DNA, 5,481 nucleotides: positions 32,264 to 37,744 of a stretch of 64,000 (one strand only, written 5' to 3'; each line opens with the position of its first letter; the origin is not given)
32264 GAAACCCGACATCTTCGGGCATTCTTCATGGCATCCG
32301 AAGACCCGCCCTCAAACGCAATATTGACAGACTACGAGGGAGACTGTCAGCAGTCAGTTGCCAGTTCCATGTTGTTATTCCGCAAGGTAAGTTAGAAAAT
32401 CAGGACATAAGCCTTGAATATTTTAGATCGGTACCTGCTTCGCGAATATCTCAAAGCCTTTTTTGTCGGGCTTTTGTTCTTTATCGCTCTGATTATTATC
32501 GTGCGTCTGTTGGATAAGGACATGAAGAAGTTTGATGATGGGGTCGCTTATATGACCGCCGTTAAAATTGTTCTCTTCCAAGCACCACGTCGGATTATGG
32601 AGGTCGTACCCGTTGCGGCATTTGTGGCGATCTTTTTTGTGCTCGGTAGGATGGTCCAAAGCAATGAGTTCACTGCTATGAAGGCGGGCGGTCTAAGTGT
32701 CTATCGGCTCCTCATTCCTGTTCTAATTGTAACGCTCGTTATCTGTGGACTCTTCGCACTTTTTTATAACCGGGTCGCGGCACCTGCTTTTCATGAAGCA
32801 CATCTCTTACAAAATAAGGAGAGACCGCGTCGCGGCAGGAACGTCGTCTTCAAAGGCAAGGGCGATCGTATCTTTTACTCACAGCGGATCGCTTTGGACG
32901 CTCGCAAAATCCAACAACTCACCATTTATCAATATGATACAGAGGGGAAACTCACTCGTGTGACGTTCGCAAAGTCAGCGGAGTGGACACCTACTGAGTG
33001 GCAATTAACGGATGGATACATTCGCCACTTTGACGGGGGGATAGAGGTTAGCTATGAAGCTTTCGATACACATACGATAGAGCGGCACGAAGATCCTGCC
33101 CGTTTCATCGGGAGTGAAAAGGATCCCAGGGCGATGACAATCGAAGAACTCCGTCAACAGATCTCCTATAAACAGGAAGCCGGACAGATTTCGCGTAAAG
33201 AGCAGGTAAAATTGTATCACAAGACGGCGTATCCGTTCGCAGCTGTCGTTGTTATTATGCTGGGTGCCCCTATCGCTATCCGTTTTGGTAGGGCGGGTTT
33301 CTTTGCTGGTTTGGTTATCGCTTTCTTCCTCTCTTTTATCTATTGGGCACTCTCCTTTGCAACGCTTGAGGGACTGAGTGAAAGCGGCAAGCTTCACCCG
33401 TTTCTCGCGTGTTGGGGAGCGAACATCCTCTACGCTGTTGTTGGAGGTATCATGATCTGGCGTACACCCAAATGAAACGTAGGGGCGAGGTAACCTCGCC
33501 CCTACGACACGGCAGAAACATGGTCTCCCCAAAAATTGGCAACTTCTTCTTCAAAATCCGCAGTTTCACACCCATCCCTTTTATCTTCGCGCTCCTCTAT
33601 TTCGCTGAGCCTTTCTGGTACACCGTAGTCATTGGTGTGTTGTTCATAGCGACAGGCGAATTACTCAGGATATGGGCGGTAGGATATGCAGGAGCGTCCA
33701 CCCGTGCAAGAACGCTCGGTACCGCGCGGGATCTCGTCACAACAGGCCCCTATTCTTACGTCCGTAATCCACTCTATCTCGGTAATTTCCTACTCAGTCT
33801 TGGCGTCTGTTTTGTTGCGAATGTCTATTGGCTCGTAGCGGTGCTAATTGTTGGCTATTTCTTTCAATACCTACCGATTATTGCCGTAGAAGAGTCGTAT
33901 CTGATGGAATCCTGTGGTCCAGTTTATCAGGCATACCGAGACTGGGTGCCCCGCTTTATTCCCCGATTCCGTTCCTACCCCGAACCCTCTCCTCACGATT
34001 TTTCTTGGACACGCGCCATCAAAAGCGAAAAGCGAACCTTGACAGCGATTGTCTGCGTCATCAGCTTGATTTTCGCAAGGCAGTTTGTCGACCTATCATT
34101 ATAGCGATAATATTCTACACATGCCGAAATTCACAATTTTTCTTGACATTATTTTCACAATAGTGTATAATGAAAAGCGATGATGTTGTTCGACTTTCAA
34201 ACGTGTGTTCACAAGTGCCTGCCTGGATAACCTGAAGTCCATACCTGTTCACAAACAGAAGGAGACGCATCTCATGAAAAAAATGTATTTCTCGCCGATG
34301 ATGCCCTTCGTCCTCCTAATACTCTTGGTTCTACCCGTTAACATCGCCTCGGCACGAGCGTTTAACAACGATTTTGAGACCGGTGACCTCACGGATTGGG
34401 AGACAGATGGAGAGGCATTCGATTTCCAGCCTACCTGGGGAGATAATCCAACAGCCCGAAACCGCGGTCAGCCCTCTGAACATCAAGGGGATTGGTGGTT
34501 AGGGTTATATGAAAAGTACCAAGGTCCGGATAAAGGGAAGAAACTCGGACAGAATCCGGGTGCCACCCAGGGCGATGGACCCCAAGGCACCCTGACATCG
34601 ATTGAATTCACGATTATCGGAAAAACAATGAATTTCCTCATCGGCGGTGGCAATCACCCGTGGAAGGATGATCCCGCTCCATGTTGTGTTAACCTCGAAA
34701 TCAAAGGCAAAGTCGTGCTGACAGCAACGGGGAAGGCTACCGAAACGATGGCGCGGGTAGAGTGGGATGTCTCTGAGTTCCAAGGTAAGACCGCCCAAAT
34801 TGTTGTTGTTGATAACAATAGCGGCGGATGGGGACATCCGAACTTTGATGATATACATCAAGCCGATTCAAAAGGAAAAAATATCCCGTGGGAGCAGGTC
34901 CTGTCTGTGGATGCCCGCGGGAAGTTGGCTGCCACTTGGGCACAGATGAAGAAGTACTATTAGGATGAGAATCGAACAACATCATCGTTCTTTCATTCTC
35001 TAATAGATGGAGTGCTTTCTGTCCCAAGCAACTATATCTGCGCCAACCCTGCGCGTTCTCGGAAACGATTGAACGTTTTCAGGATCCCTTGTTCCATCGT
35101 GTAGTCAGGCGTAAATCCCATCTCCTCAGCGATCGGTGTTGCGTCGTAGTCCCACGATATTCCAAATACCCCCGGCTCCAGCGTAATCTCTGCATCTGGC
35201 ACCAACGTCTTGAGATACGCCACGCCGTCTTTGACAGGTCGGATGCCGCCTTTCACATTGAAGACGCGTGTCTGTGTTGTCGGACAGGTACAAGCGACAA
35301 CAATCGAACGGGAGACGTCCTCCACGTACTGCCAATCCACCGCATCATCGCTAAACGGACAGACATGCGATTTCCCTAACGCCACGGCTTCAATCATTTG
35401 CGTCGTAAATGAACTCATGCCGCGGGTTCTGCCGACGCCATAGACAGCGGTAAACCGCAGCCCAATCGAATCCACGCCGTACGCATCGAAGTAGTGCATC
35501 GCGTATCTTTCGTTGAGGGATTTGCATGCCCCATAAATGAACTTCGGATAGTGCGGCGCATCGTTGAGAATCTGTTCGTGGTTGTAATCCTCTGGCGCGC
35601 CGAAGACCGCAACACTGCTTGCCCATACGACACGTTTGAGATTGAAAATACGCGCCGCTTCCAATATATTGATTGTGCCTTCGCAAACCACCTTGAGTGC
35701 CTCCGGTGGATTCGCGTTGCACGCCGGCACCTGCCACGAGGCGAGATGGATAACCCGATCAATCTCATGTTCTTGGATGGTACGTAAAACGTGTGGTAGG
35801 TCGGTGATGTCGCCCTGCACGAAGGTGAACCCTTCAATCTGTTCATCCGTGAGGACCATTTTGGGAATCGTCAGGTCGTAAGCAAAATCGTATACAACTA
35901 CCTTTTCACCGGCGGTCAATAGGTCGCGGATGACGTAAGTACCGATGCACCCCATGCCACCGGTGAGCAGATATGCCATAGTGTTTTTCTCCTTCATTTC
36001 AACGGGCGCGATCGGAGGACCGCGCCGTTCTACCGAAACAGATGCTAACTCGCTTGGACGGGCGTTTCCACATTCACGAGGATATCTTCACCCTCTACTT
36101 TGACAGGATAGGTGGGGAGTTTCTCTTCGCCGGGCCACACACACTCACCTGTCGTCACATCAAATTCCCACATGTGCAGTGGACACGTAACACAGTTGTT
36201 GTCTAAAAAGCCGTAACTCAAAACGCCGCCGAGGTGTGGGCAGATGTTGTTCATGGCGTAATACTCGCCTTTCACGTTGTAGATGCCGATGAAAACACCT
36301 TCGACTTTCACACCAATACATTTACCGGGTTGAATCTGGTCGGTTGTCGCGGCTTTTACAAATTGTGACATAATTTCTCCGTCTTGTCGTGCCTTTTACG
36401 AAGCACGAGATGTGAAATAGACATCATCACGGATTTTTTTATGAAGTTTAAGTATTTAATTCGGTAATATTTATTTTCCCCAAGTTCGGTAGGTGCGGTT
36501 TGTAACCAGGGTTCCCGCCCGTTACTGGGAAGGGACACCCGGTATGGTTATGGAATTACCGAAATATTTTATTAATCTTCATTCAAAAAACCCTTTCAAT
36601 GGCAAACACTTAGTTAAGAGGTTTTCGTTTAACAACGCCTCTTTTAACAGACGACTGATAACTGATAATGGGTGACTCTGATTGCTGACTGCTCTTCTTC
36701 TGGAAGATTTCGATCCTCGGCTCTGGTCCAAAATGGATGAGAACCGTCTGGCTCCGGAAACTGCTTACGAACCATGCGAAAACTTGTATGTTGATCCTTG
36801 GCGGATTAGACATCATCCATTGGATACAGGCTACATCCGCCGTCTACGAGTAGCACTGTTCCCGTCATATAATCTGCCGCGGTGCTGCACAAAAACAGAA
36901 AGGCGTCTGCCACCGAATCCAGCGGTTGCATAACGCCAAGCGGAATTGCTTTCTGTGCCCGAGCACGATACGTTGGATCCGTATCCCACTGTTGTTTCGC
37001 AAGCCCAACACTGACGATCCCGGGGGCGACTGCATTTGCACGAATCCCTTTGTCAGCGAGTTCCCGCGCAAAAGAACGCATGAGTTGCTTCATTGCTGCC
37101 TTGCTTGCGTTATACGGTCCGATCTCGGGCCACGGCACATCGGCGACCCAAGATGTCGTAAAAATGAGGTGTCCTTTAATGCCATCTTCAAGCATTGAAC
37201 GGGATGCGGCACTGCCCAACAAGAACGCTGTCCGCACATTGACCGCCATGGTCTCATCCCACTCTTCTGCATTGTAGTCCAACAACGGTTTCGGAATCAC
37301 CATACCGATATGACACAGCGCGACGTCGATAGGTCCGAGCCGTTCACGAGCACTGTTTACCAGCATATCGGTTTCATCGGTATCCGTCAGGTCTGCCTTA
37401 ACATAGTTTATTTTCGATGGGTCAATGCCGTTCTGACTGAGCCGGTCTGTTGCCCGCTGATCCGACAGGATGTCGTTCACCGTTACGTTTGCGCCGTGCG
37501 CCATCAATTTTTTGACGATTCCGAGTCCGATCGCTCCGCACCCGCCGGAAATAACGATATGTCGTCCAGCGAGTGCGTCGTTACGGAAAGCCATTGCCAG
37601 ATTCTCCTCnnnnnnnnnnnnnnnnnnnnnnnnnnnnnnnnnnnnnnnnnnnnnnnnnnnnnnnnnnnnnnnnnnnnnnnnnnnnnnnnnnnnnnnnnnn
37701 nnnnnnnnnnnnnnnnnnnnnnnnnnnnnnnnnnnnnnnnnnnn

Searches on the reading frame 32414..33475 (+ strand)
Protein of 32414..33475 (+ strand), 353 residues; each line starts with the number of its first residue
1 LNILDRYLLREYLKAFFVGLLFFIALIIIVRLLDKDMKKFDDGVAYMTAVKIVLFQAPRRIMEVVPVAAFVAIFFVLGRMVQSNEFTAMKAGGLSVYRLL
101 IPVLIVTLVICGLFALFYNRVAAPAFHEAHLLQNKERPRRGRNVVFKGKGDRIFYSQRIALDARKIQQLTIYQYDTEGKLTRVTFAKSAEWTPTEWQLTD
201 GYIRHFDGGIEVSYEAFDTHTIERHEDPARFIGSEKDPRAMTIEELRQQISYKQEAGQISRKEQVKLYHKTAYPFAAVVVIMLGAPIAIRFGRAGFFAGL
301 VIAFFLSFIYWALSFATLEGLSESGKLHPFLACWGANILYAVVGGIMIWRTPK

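Call 94: search_protein_families(library=pfam, proteins=[window:32414-33475:+], max_evalue=0.00001)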
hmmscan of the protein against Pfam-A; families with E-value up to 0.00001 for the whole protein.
window:32414-33475:+ (353 aa): 1 family
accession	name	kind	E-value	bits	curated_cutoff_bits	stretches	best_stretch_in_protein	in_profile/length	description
PF03739.19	LptF_LptG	-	1.9e-83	280.8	27.9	1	6-350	1-353/353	Lipopolysaccharide export system permease LptF/LptG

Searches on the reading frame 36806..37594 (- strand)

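Call 17: search_protein_families(library=pfam, proteins=[window:36806-37594:-], max_evalue=0.01)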
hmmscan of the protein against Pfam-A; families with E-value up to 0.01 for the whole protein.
window:36806-37594:- (262 aa): 7 families
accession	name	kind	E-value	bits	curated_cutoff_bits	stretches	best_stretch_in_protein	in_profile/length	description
PF13561.12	adh_short_C2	-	2.3e-52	178.4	27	1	22-254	8-235/236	Enoyl-(Acyl carrier protein) reductase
PF00106.31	adh_short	-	2e-41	142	26.6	1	12-204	2-192/195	short chain dehydrogenase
PF08659.16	KR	-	1e-11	45.5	22.6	1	13-193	3-177/180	KR domain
PF01370.27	Epimerase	-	6.2e-07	29.5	20.9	1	13-178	1-159/240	NAD dependent epimerase/dehydratase family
PF23441.1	SDR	-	6.8e-06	26.1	27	1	7-256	4-257/258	SDR-like rossmann domain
PF01073.25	3Beta_HSD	-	0.00019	21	22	1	14-81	1-66/280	3-beta hydroxysteroid dehydrogenase/isomerase family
PF16363.11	GDP_Man_Dehyd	-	0.00024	21.1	27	1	15-82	2-74/332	GDP-mannose 4,6 dehydratase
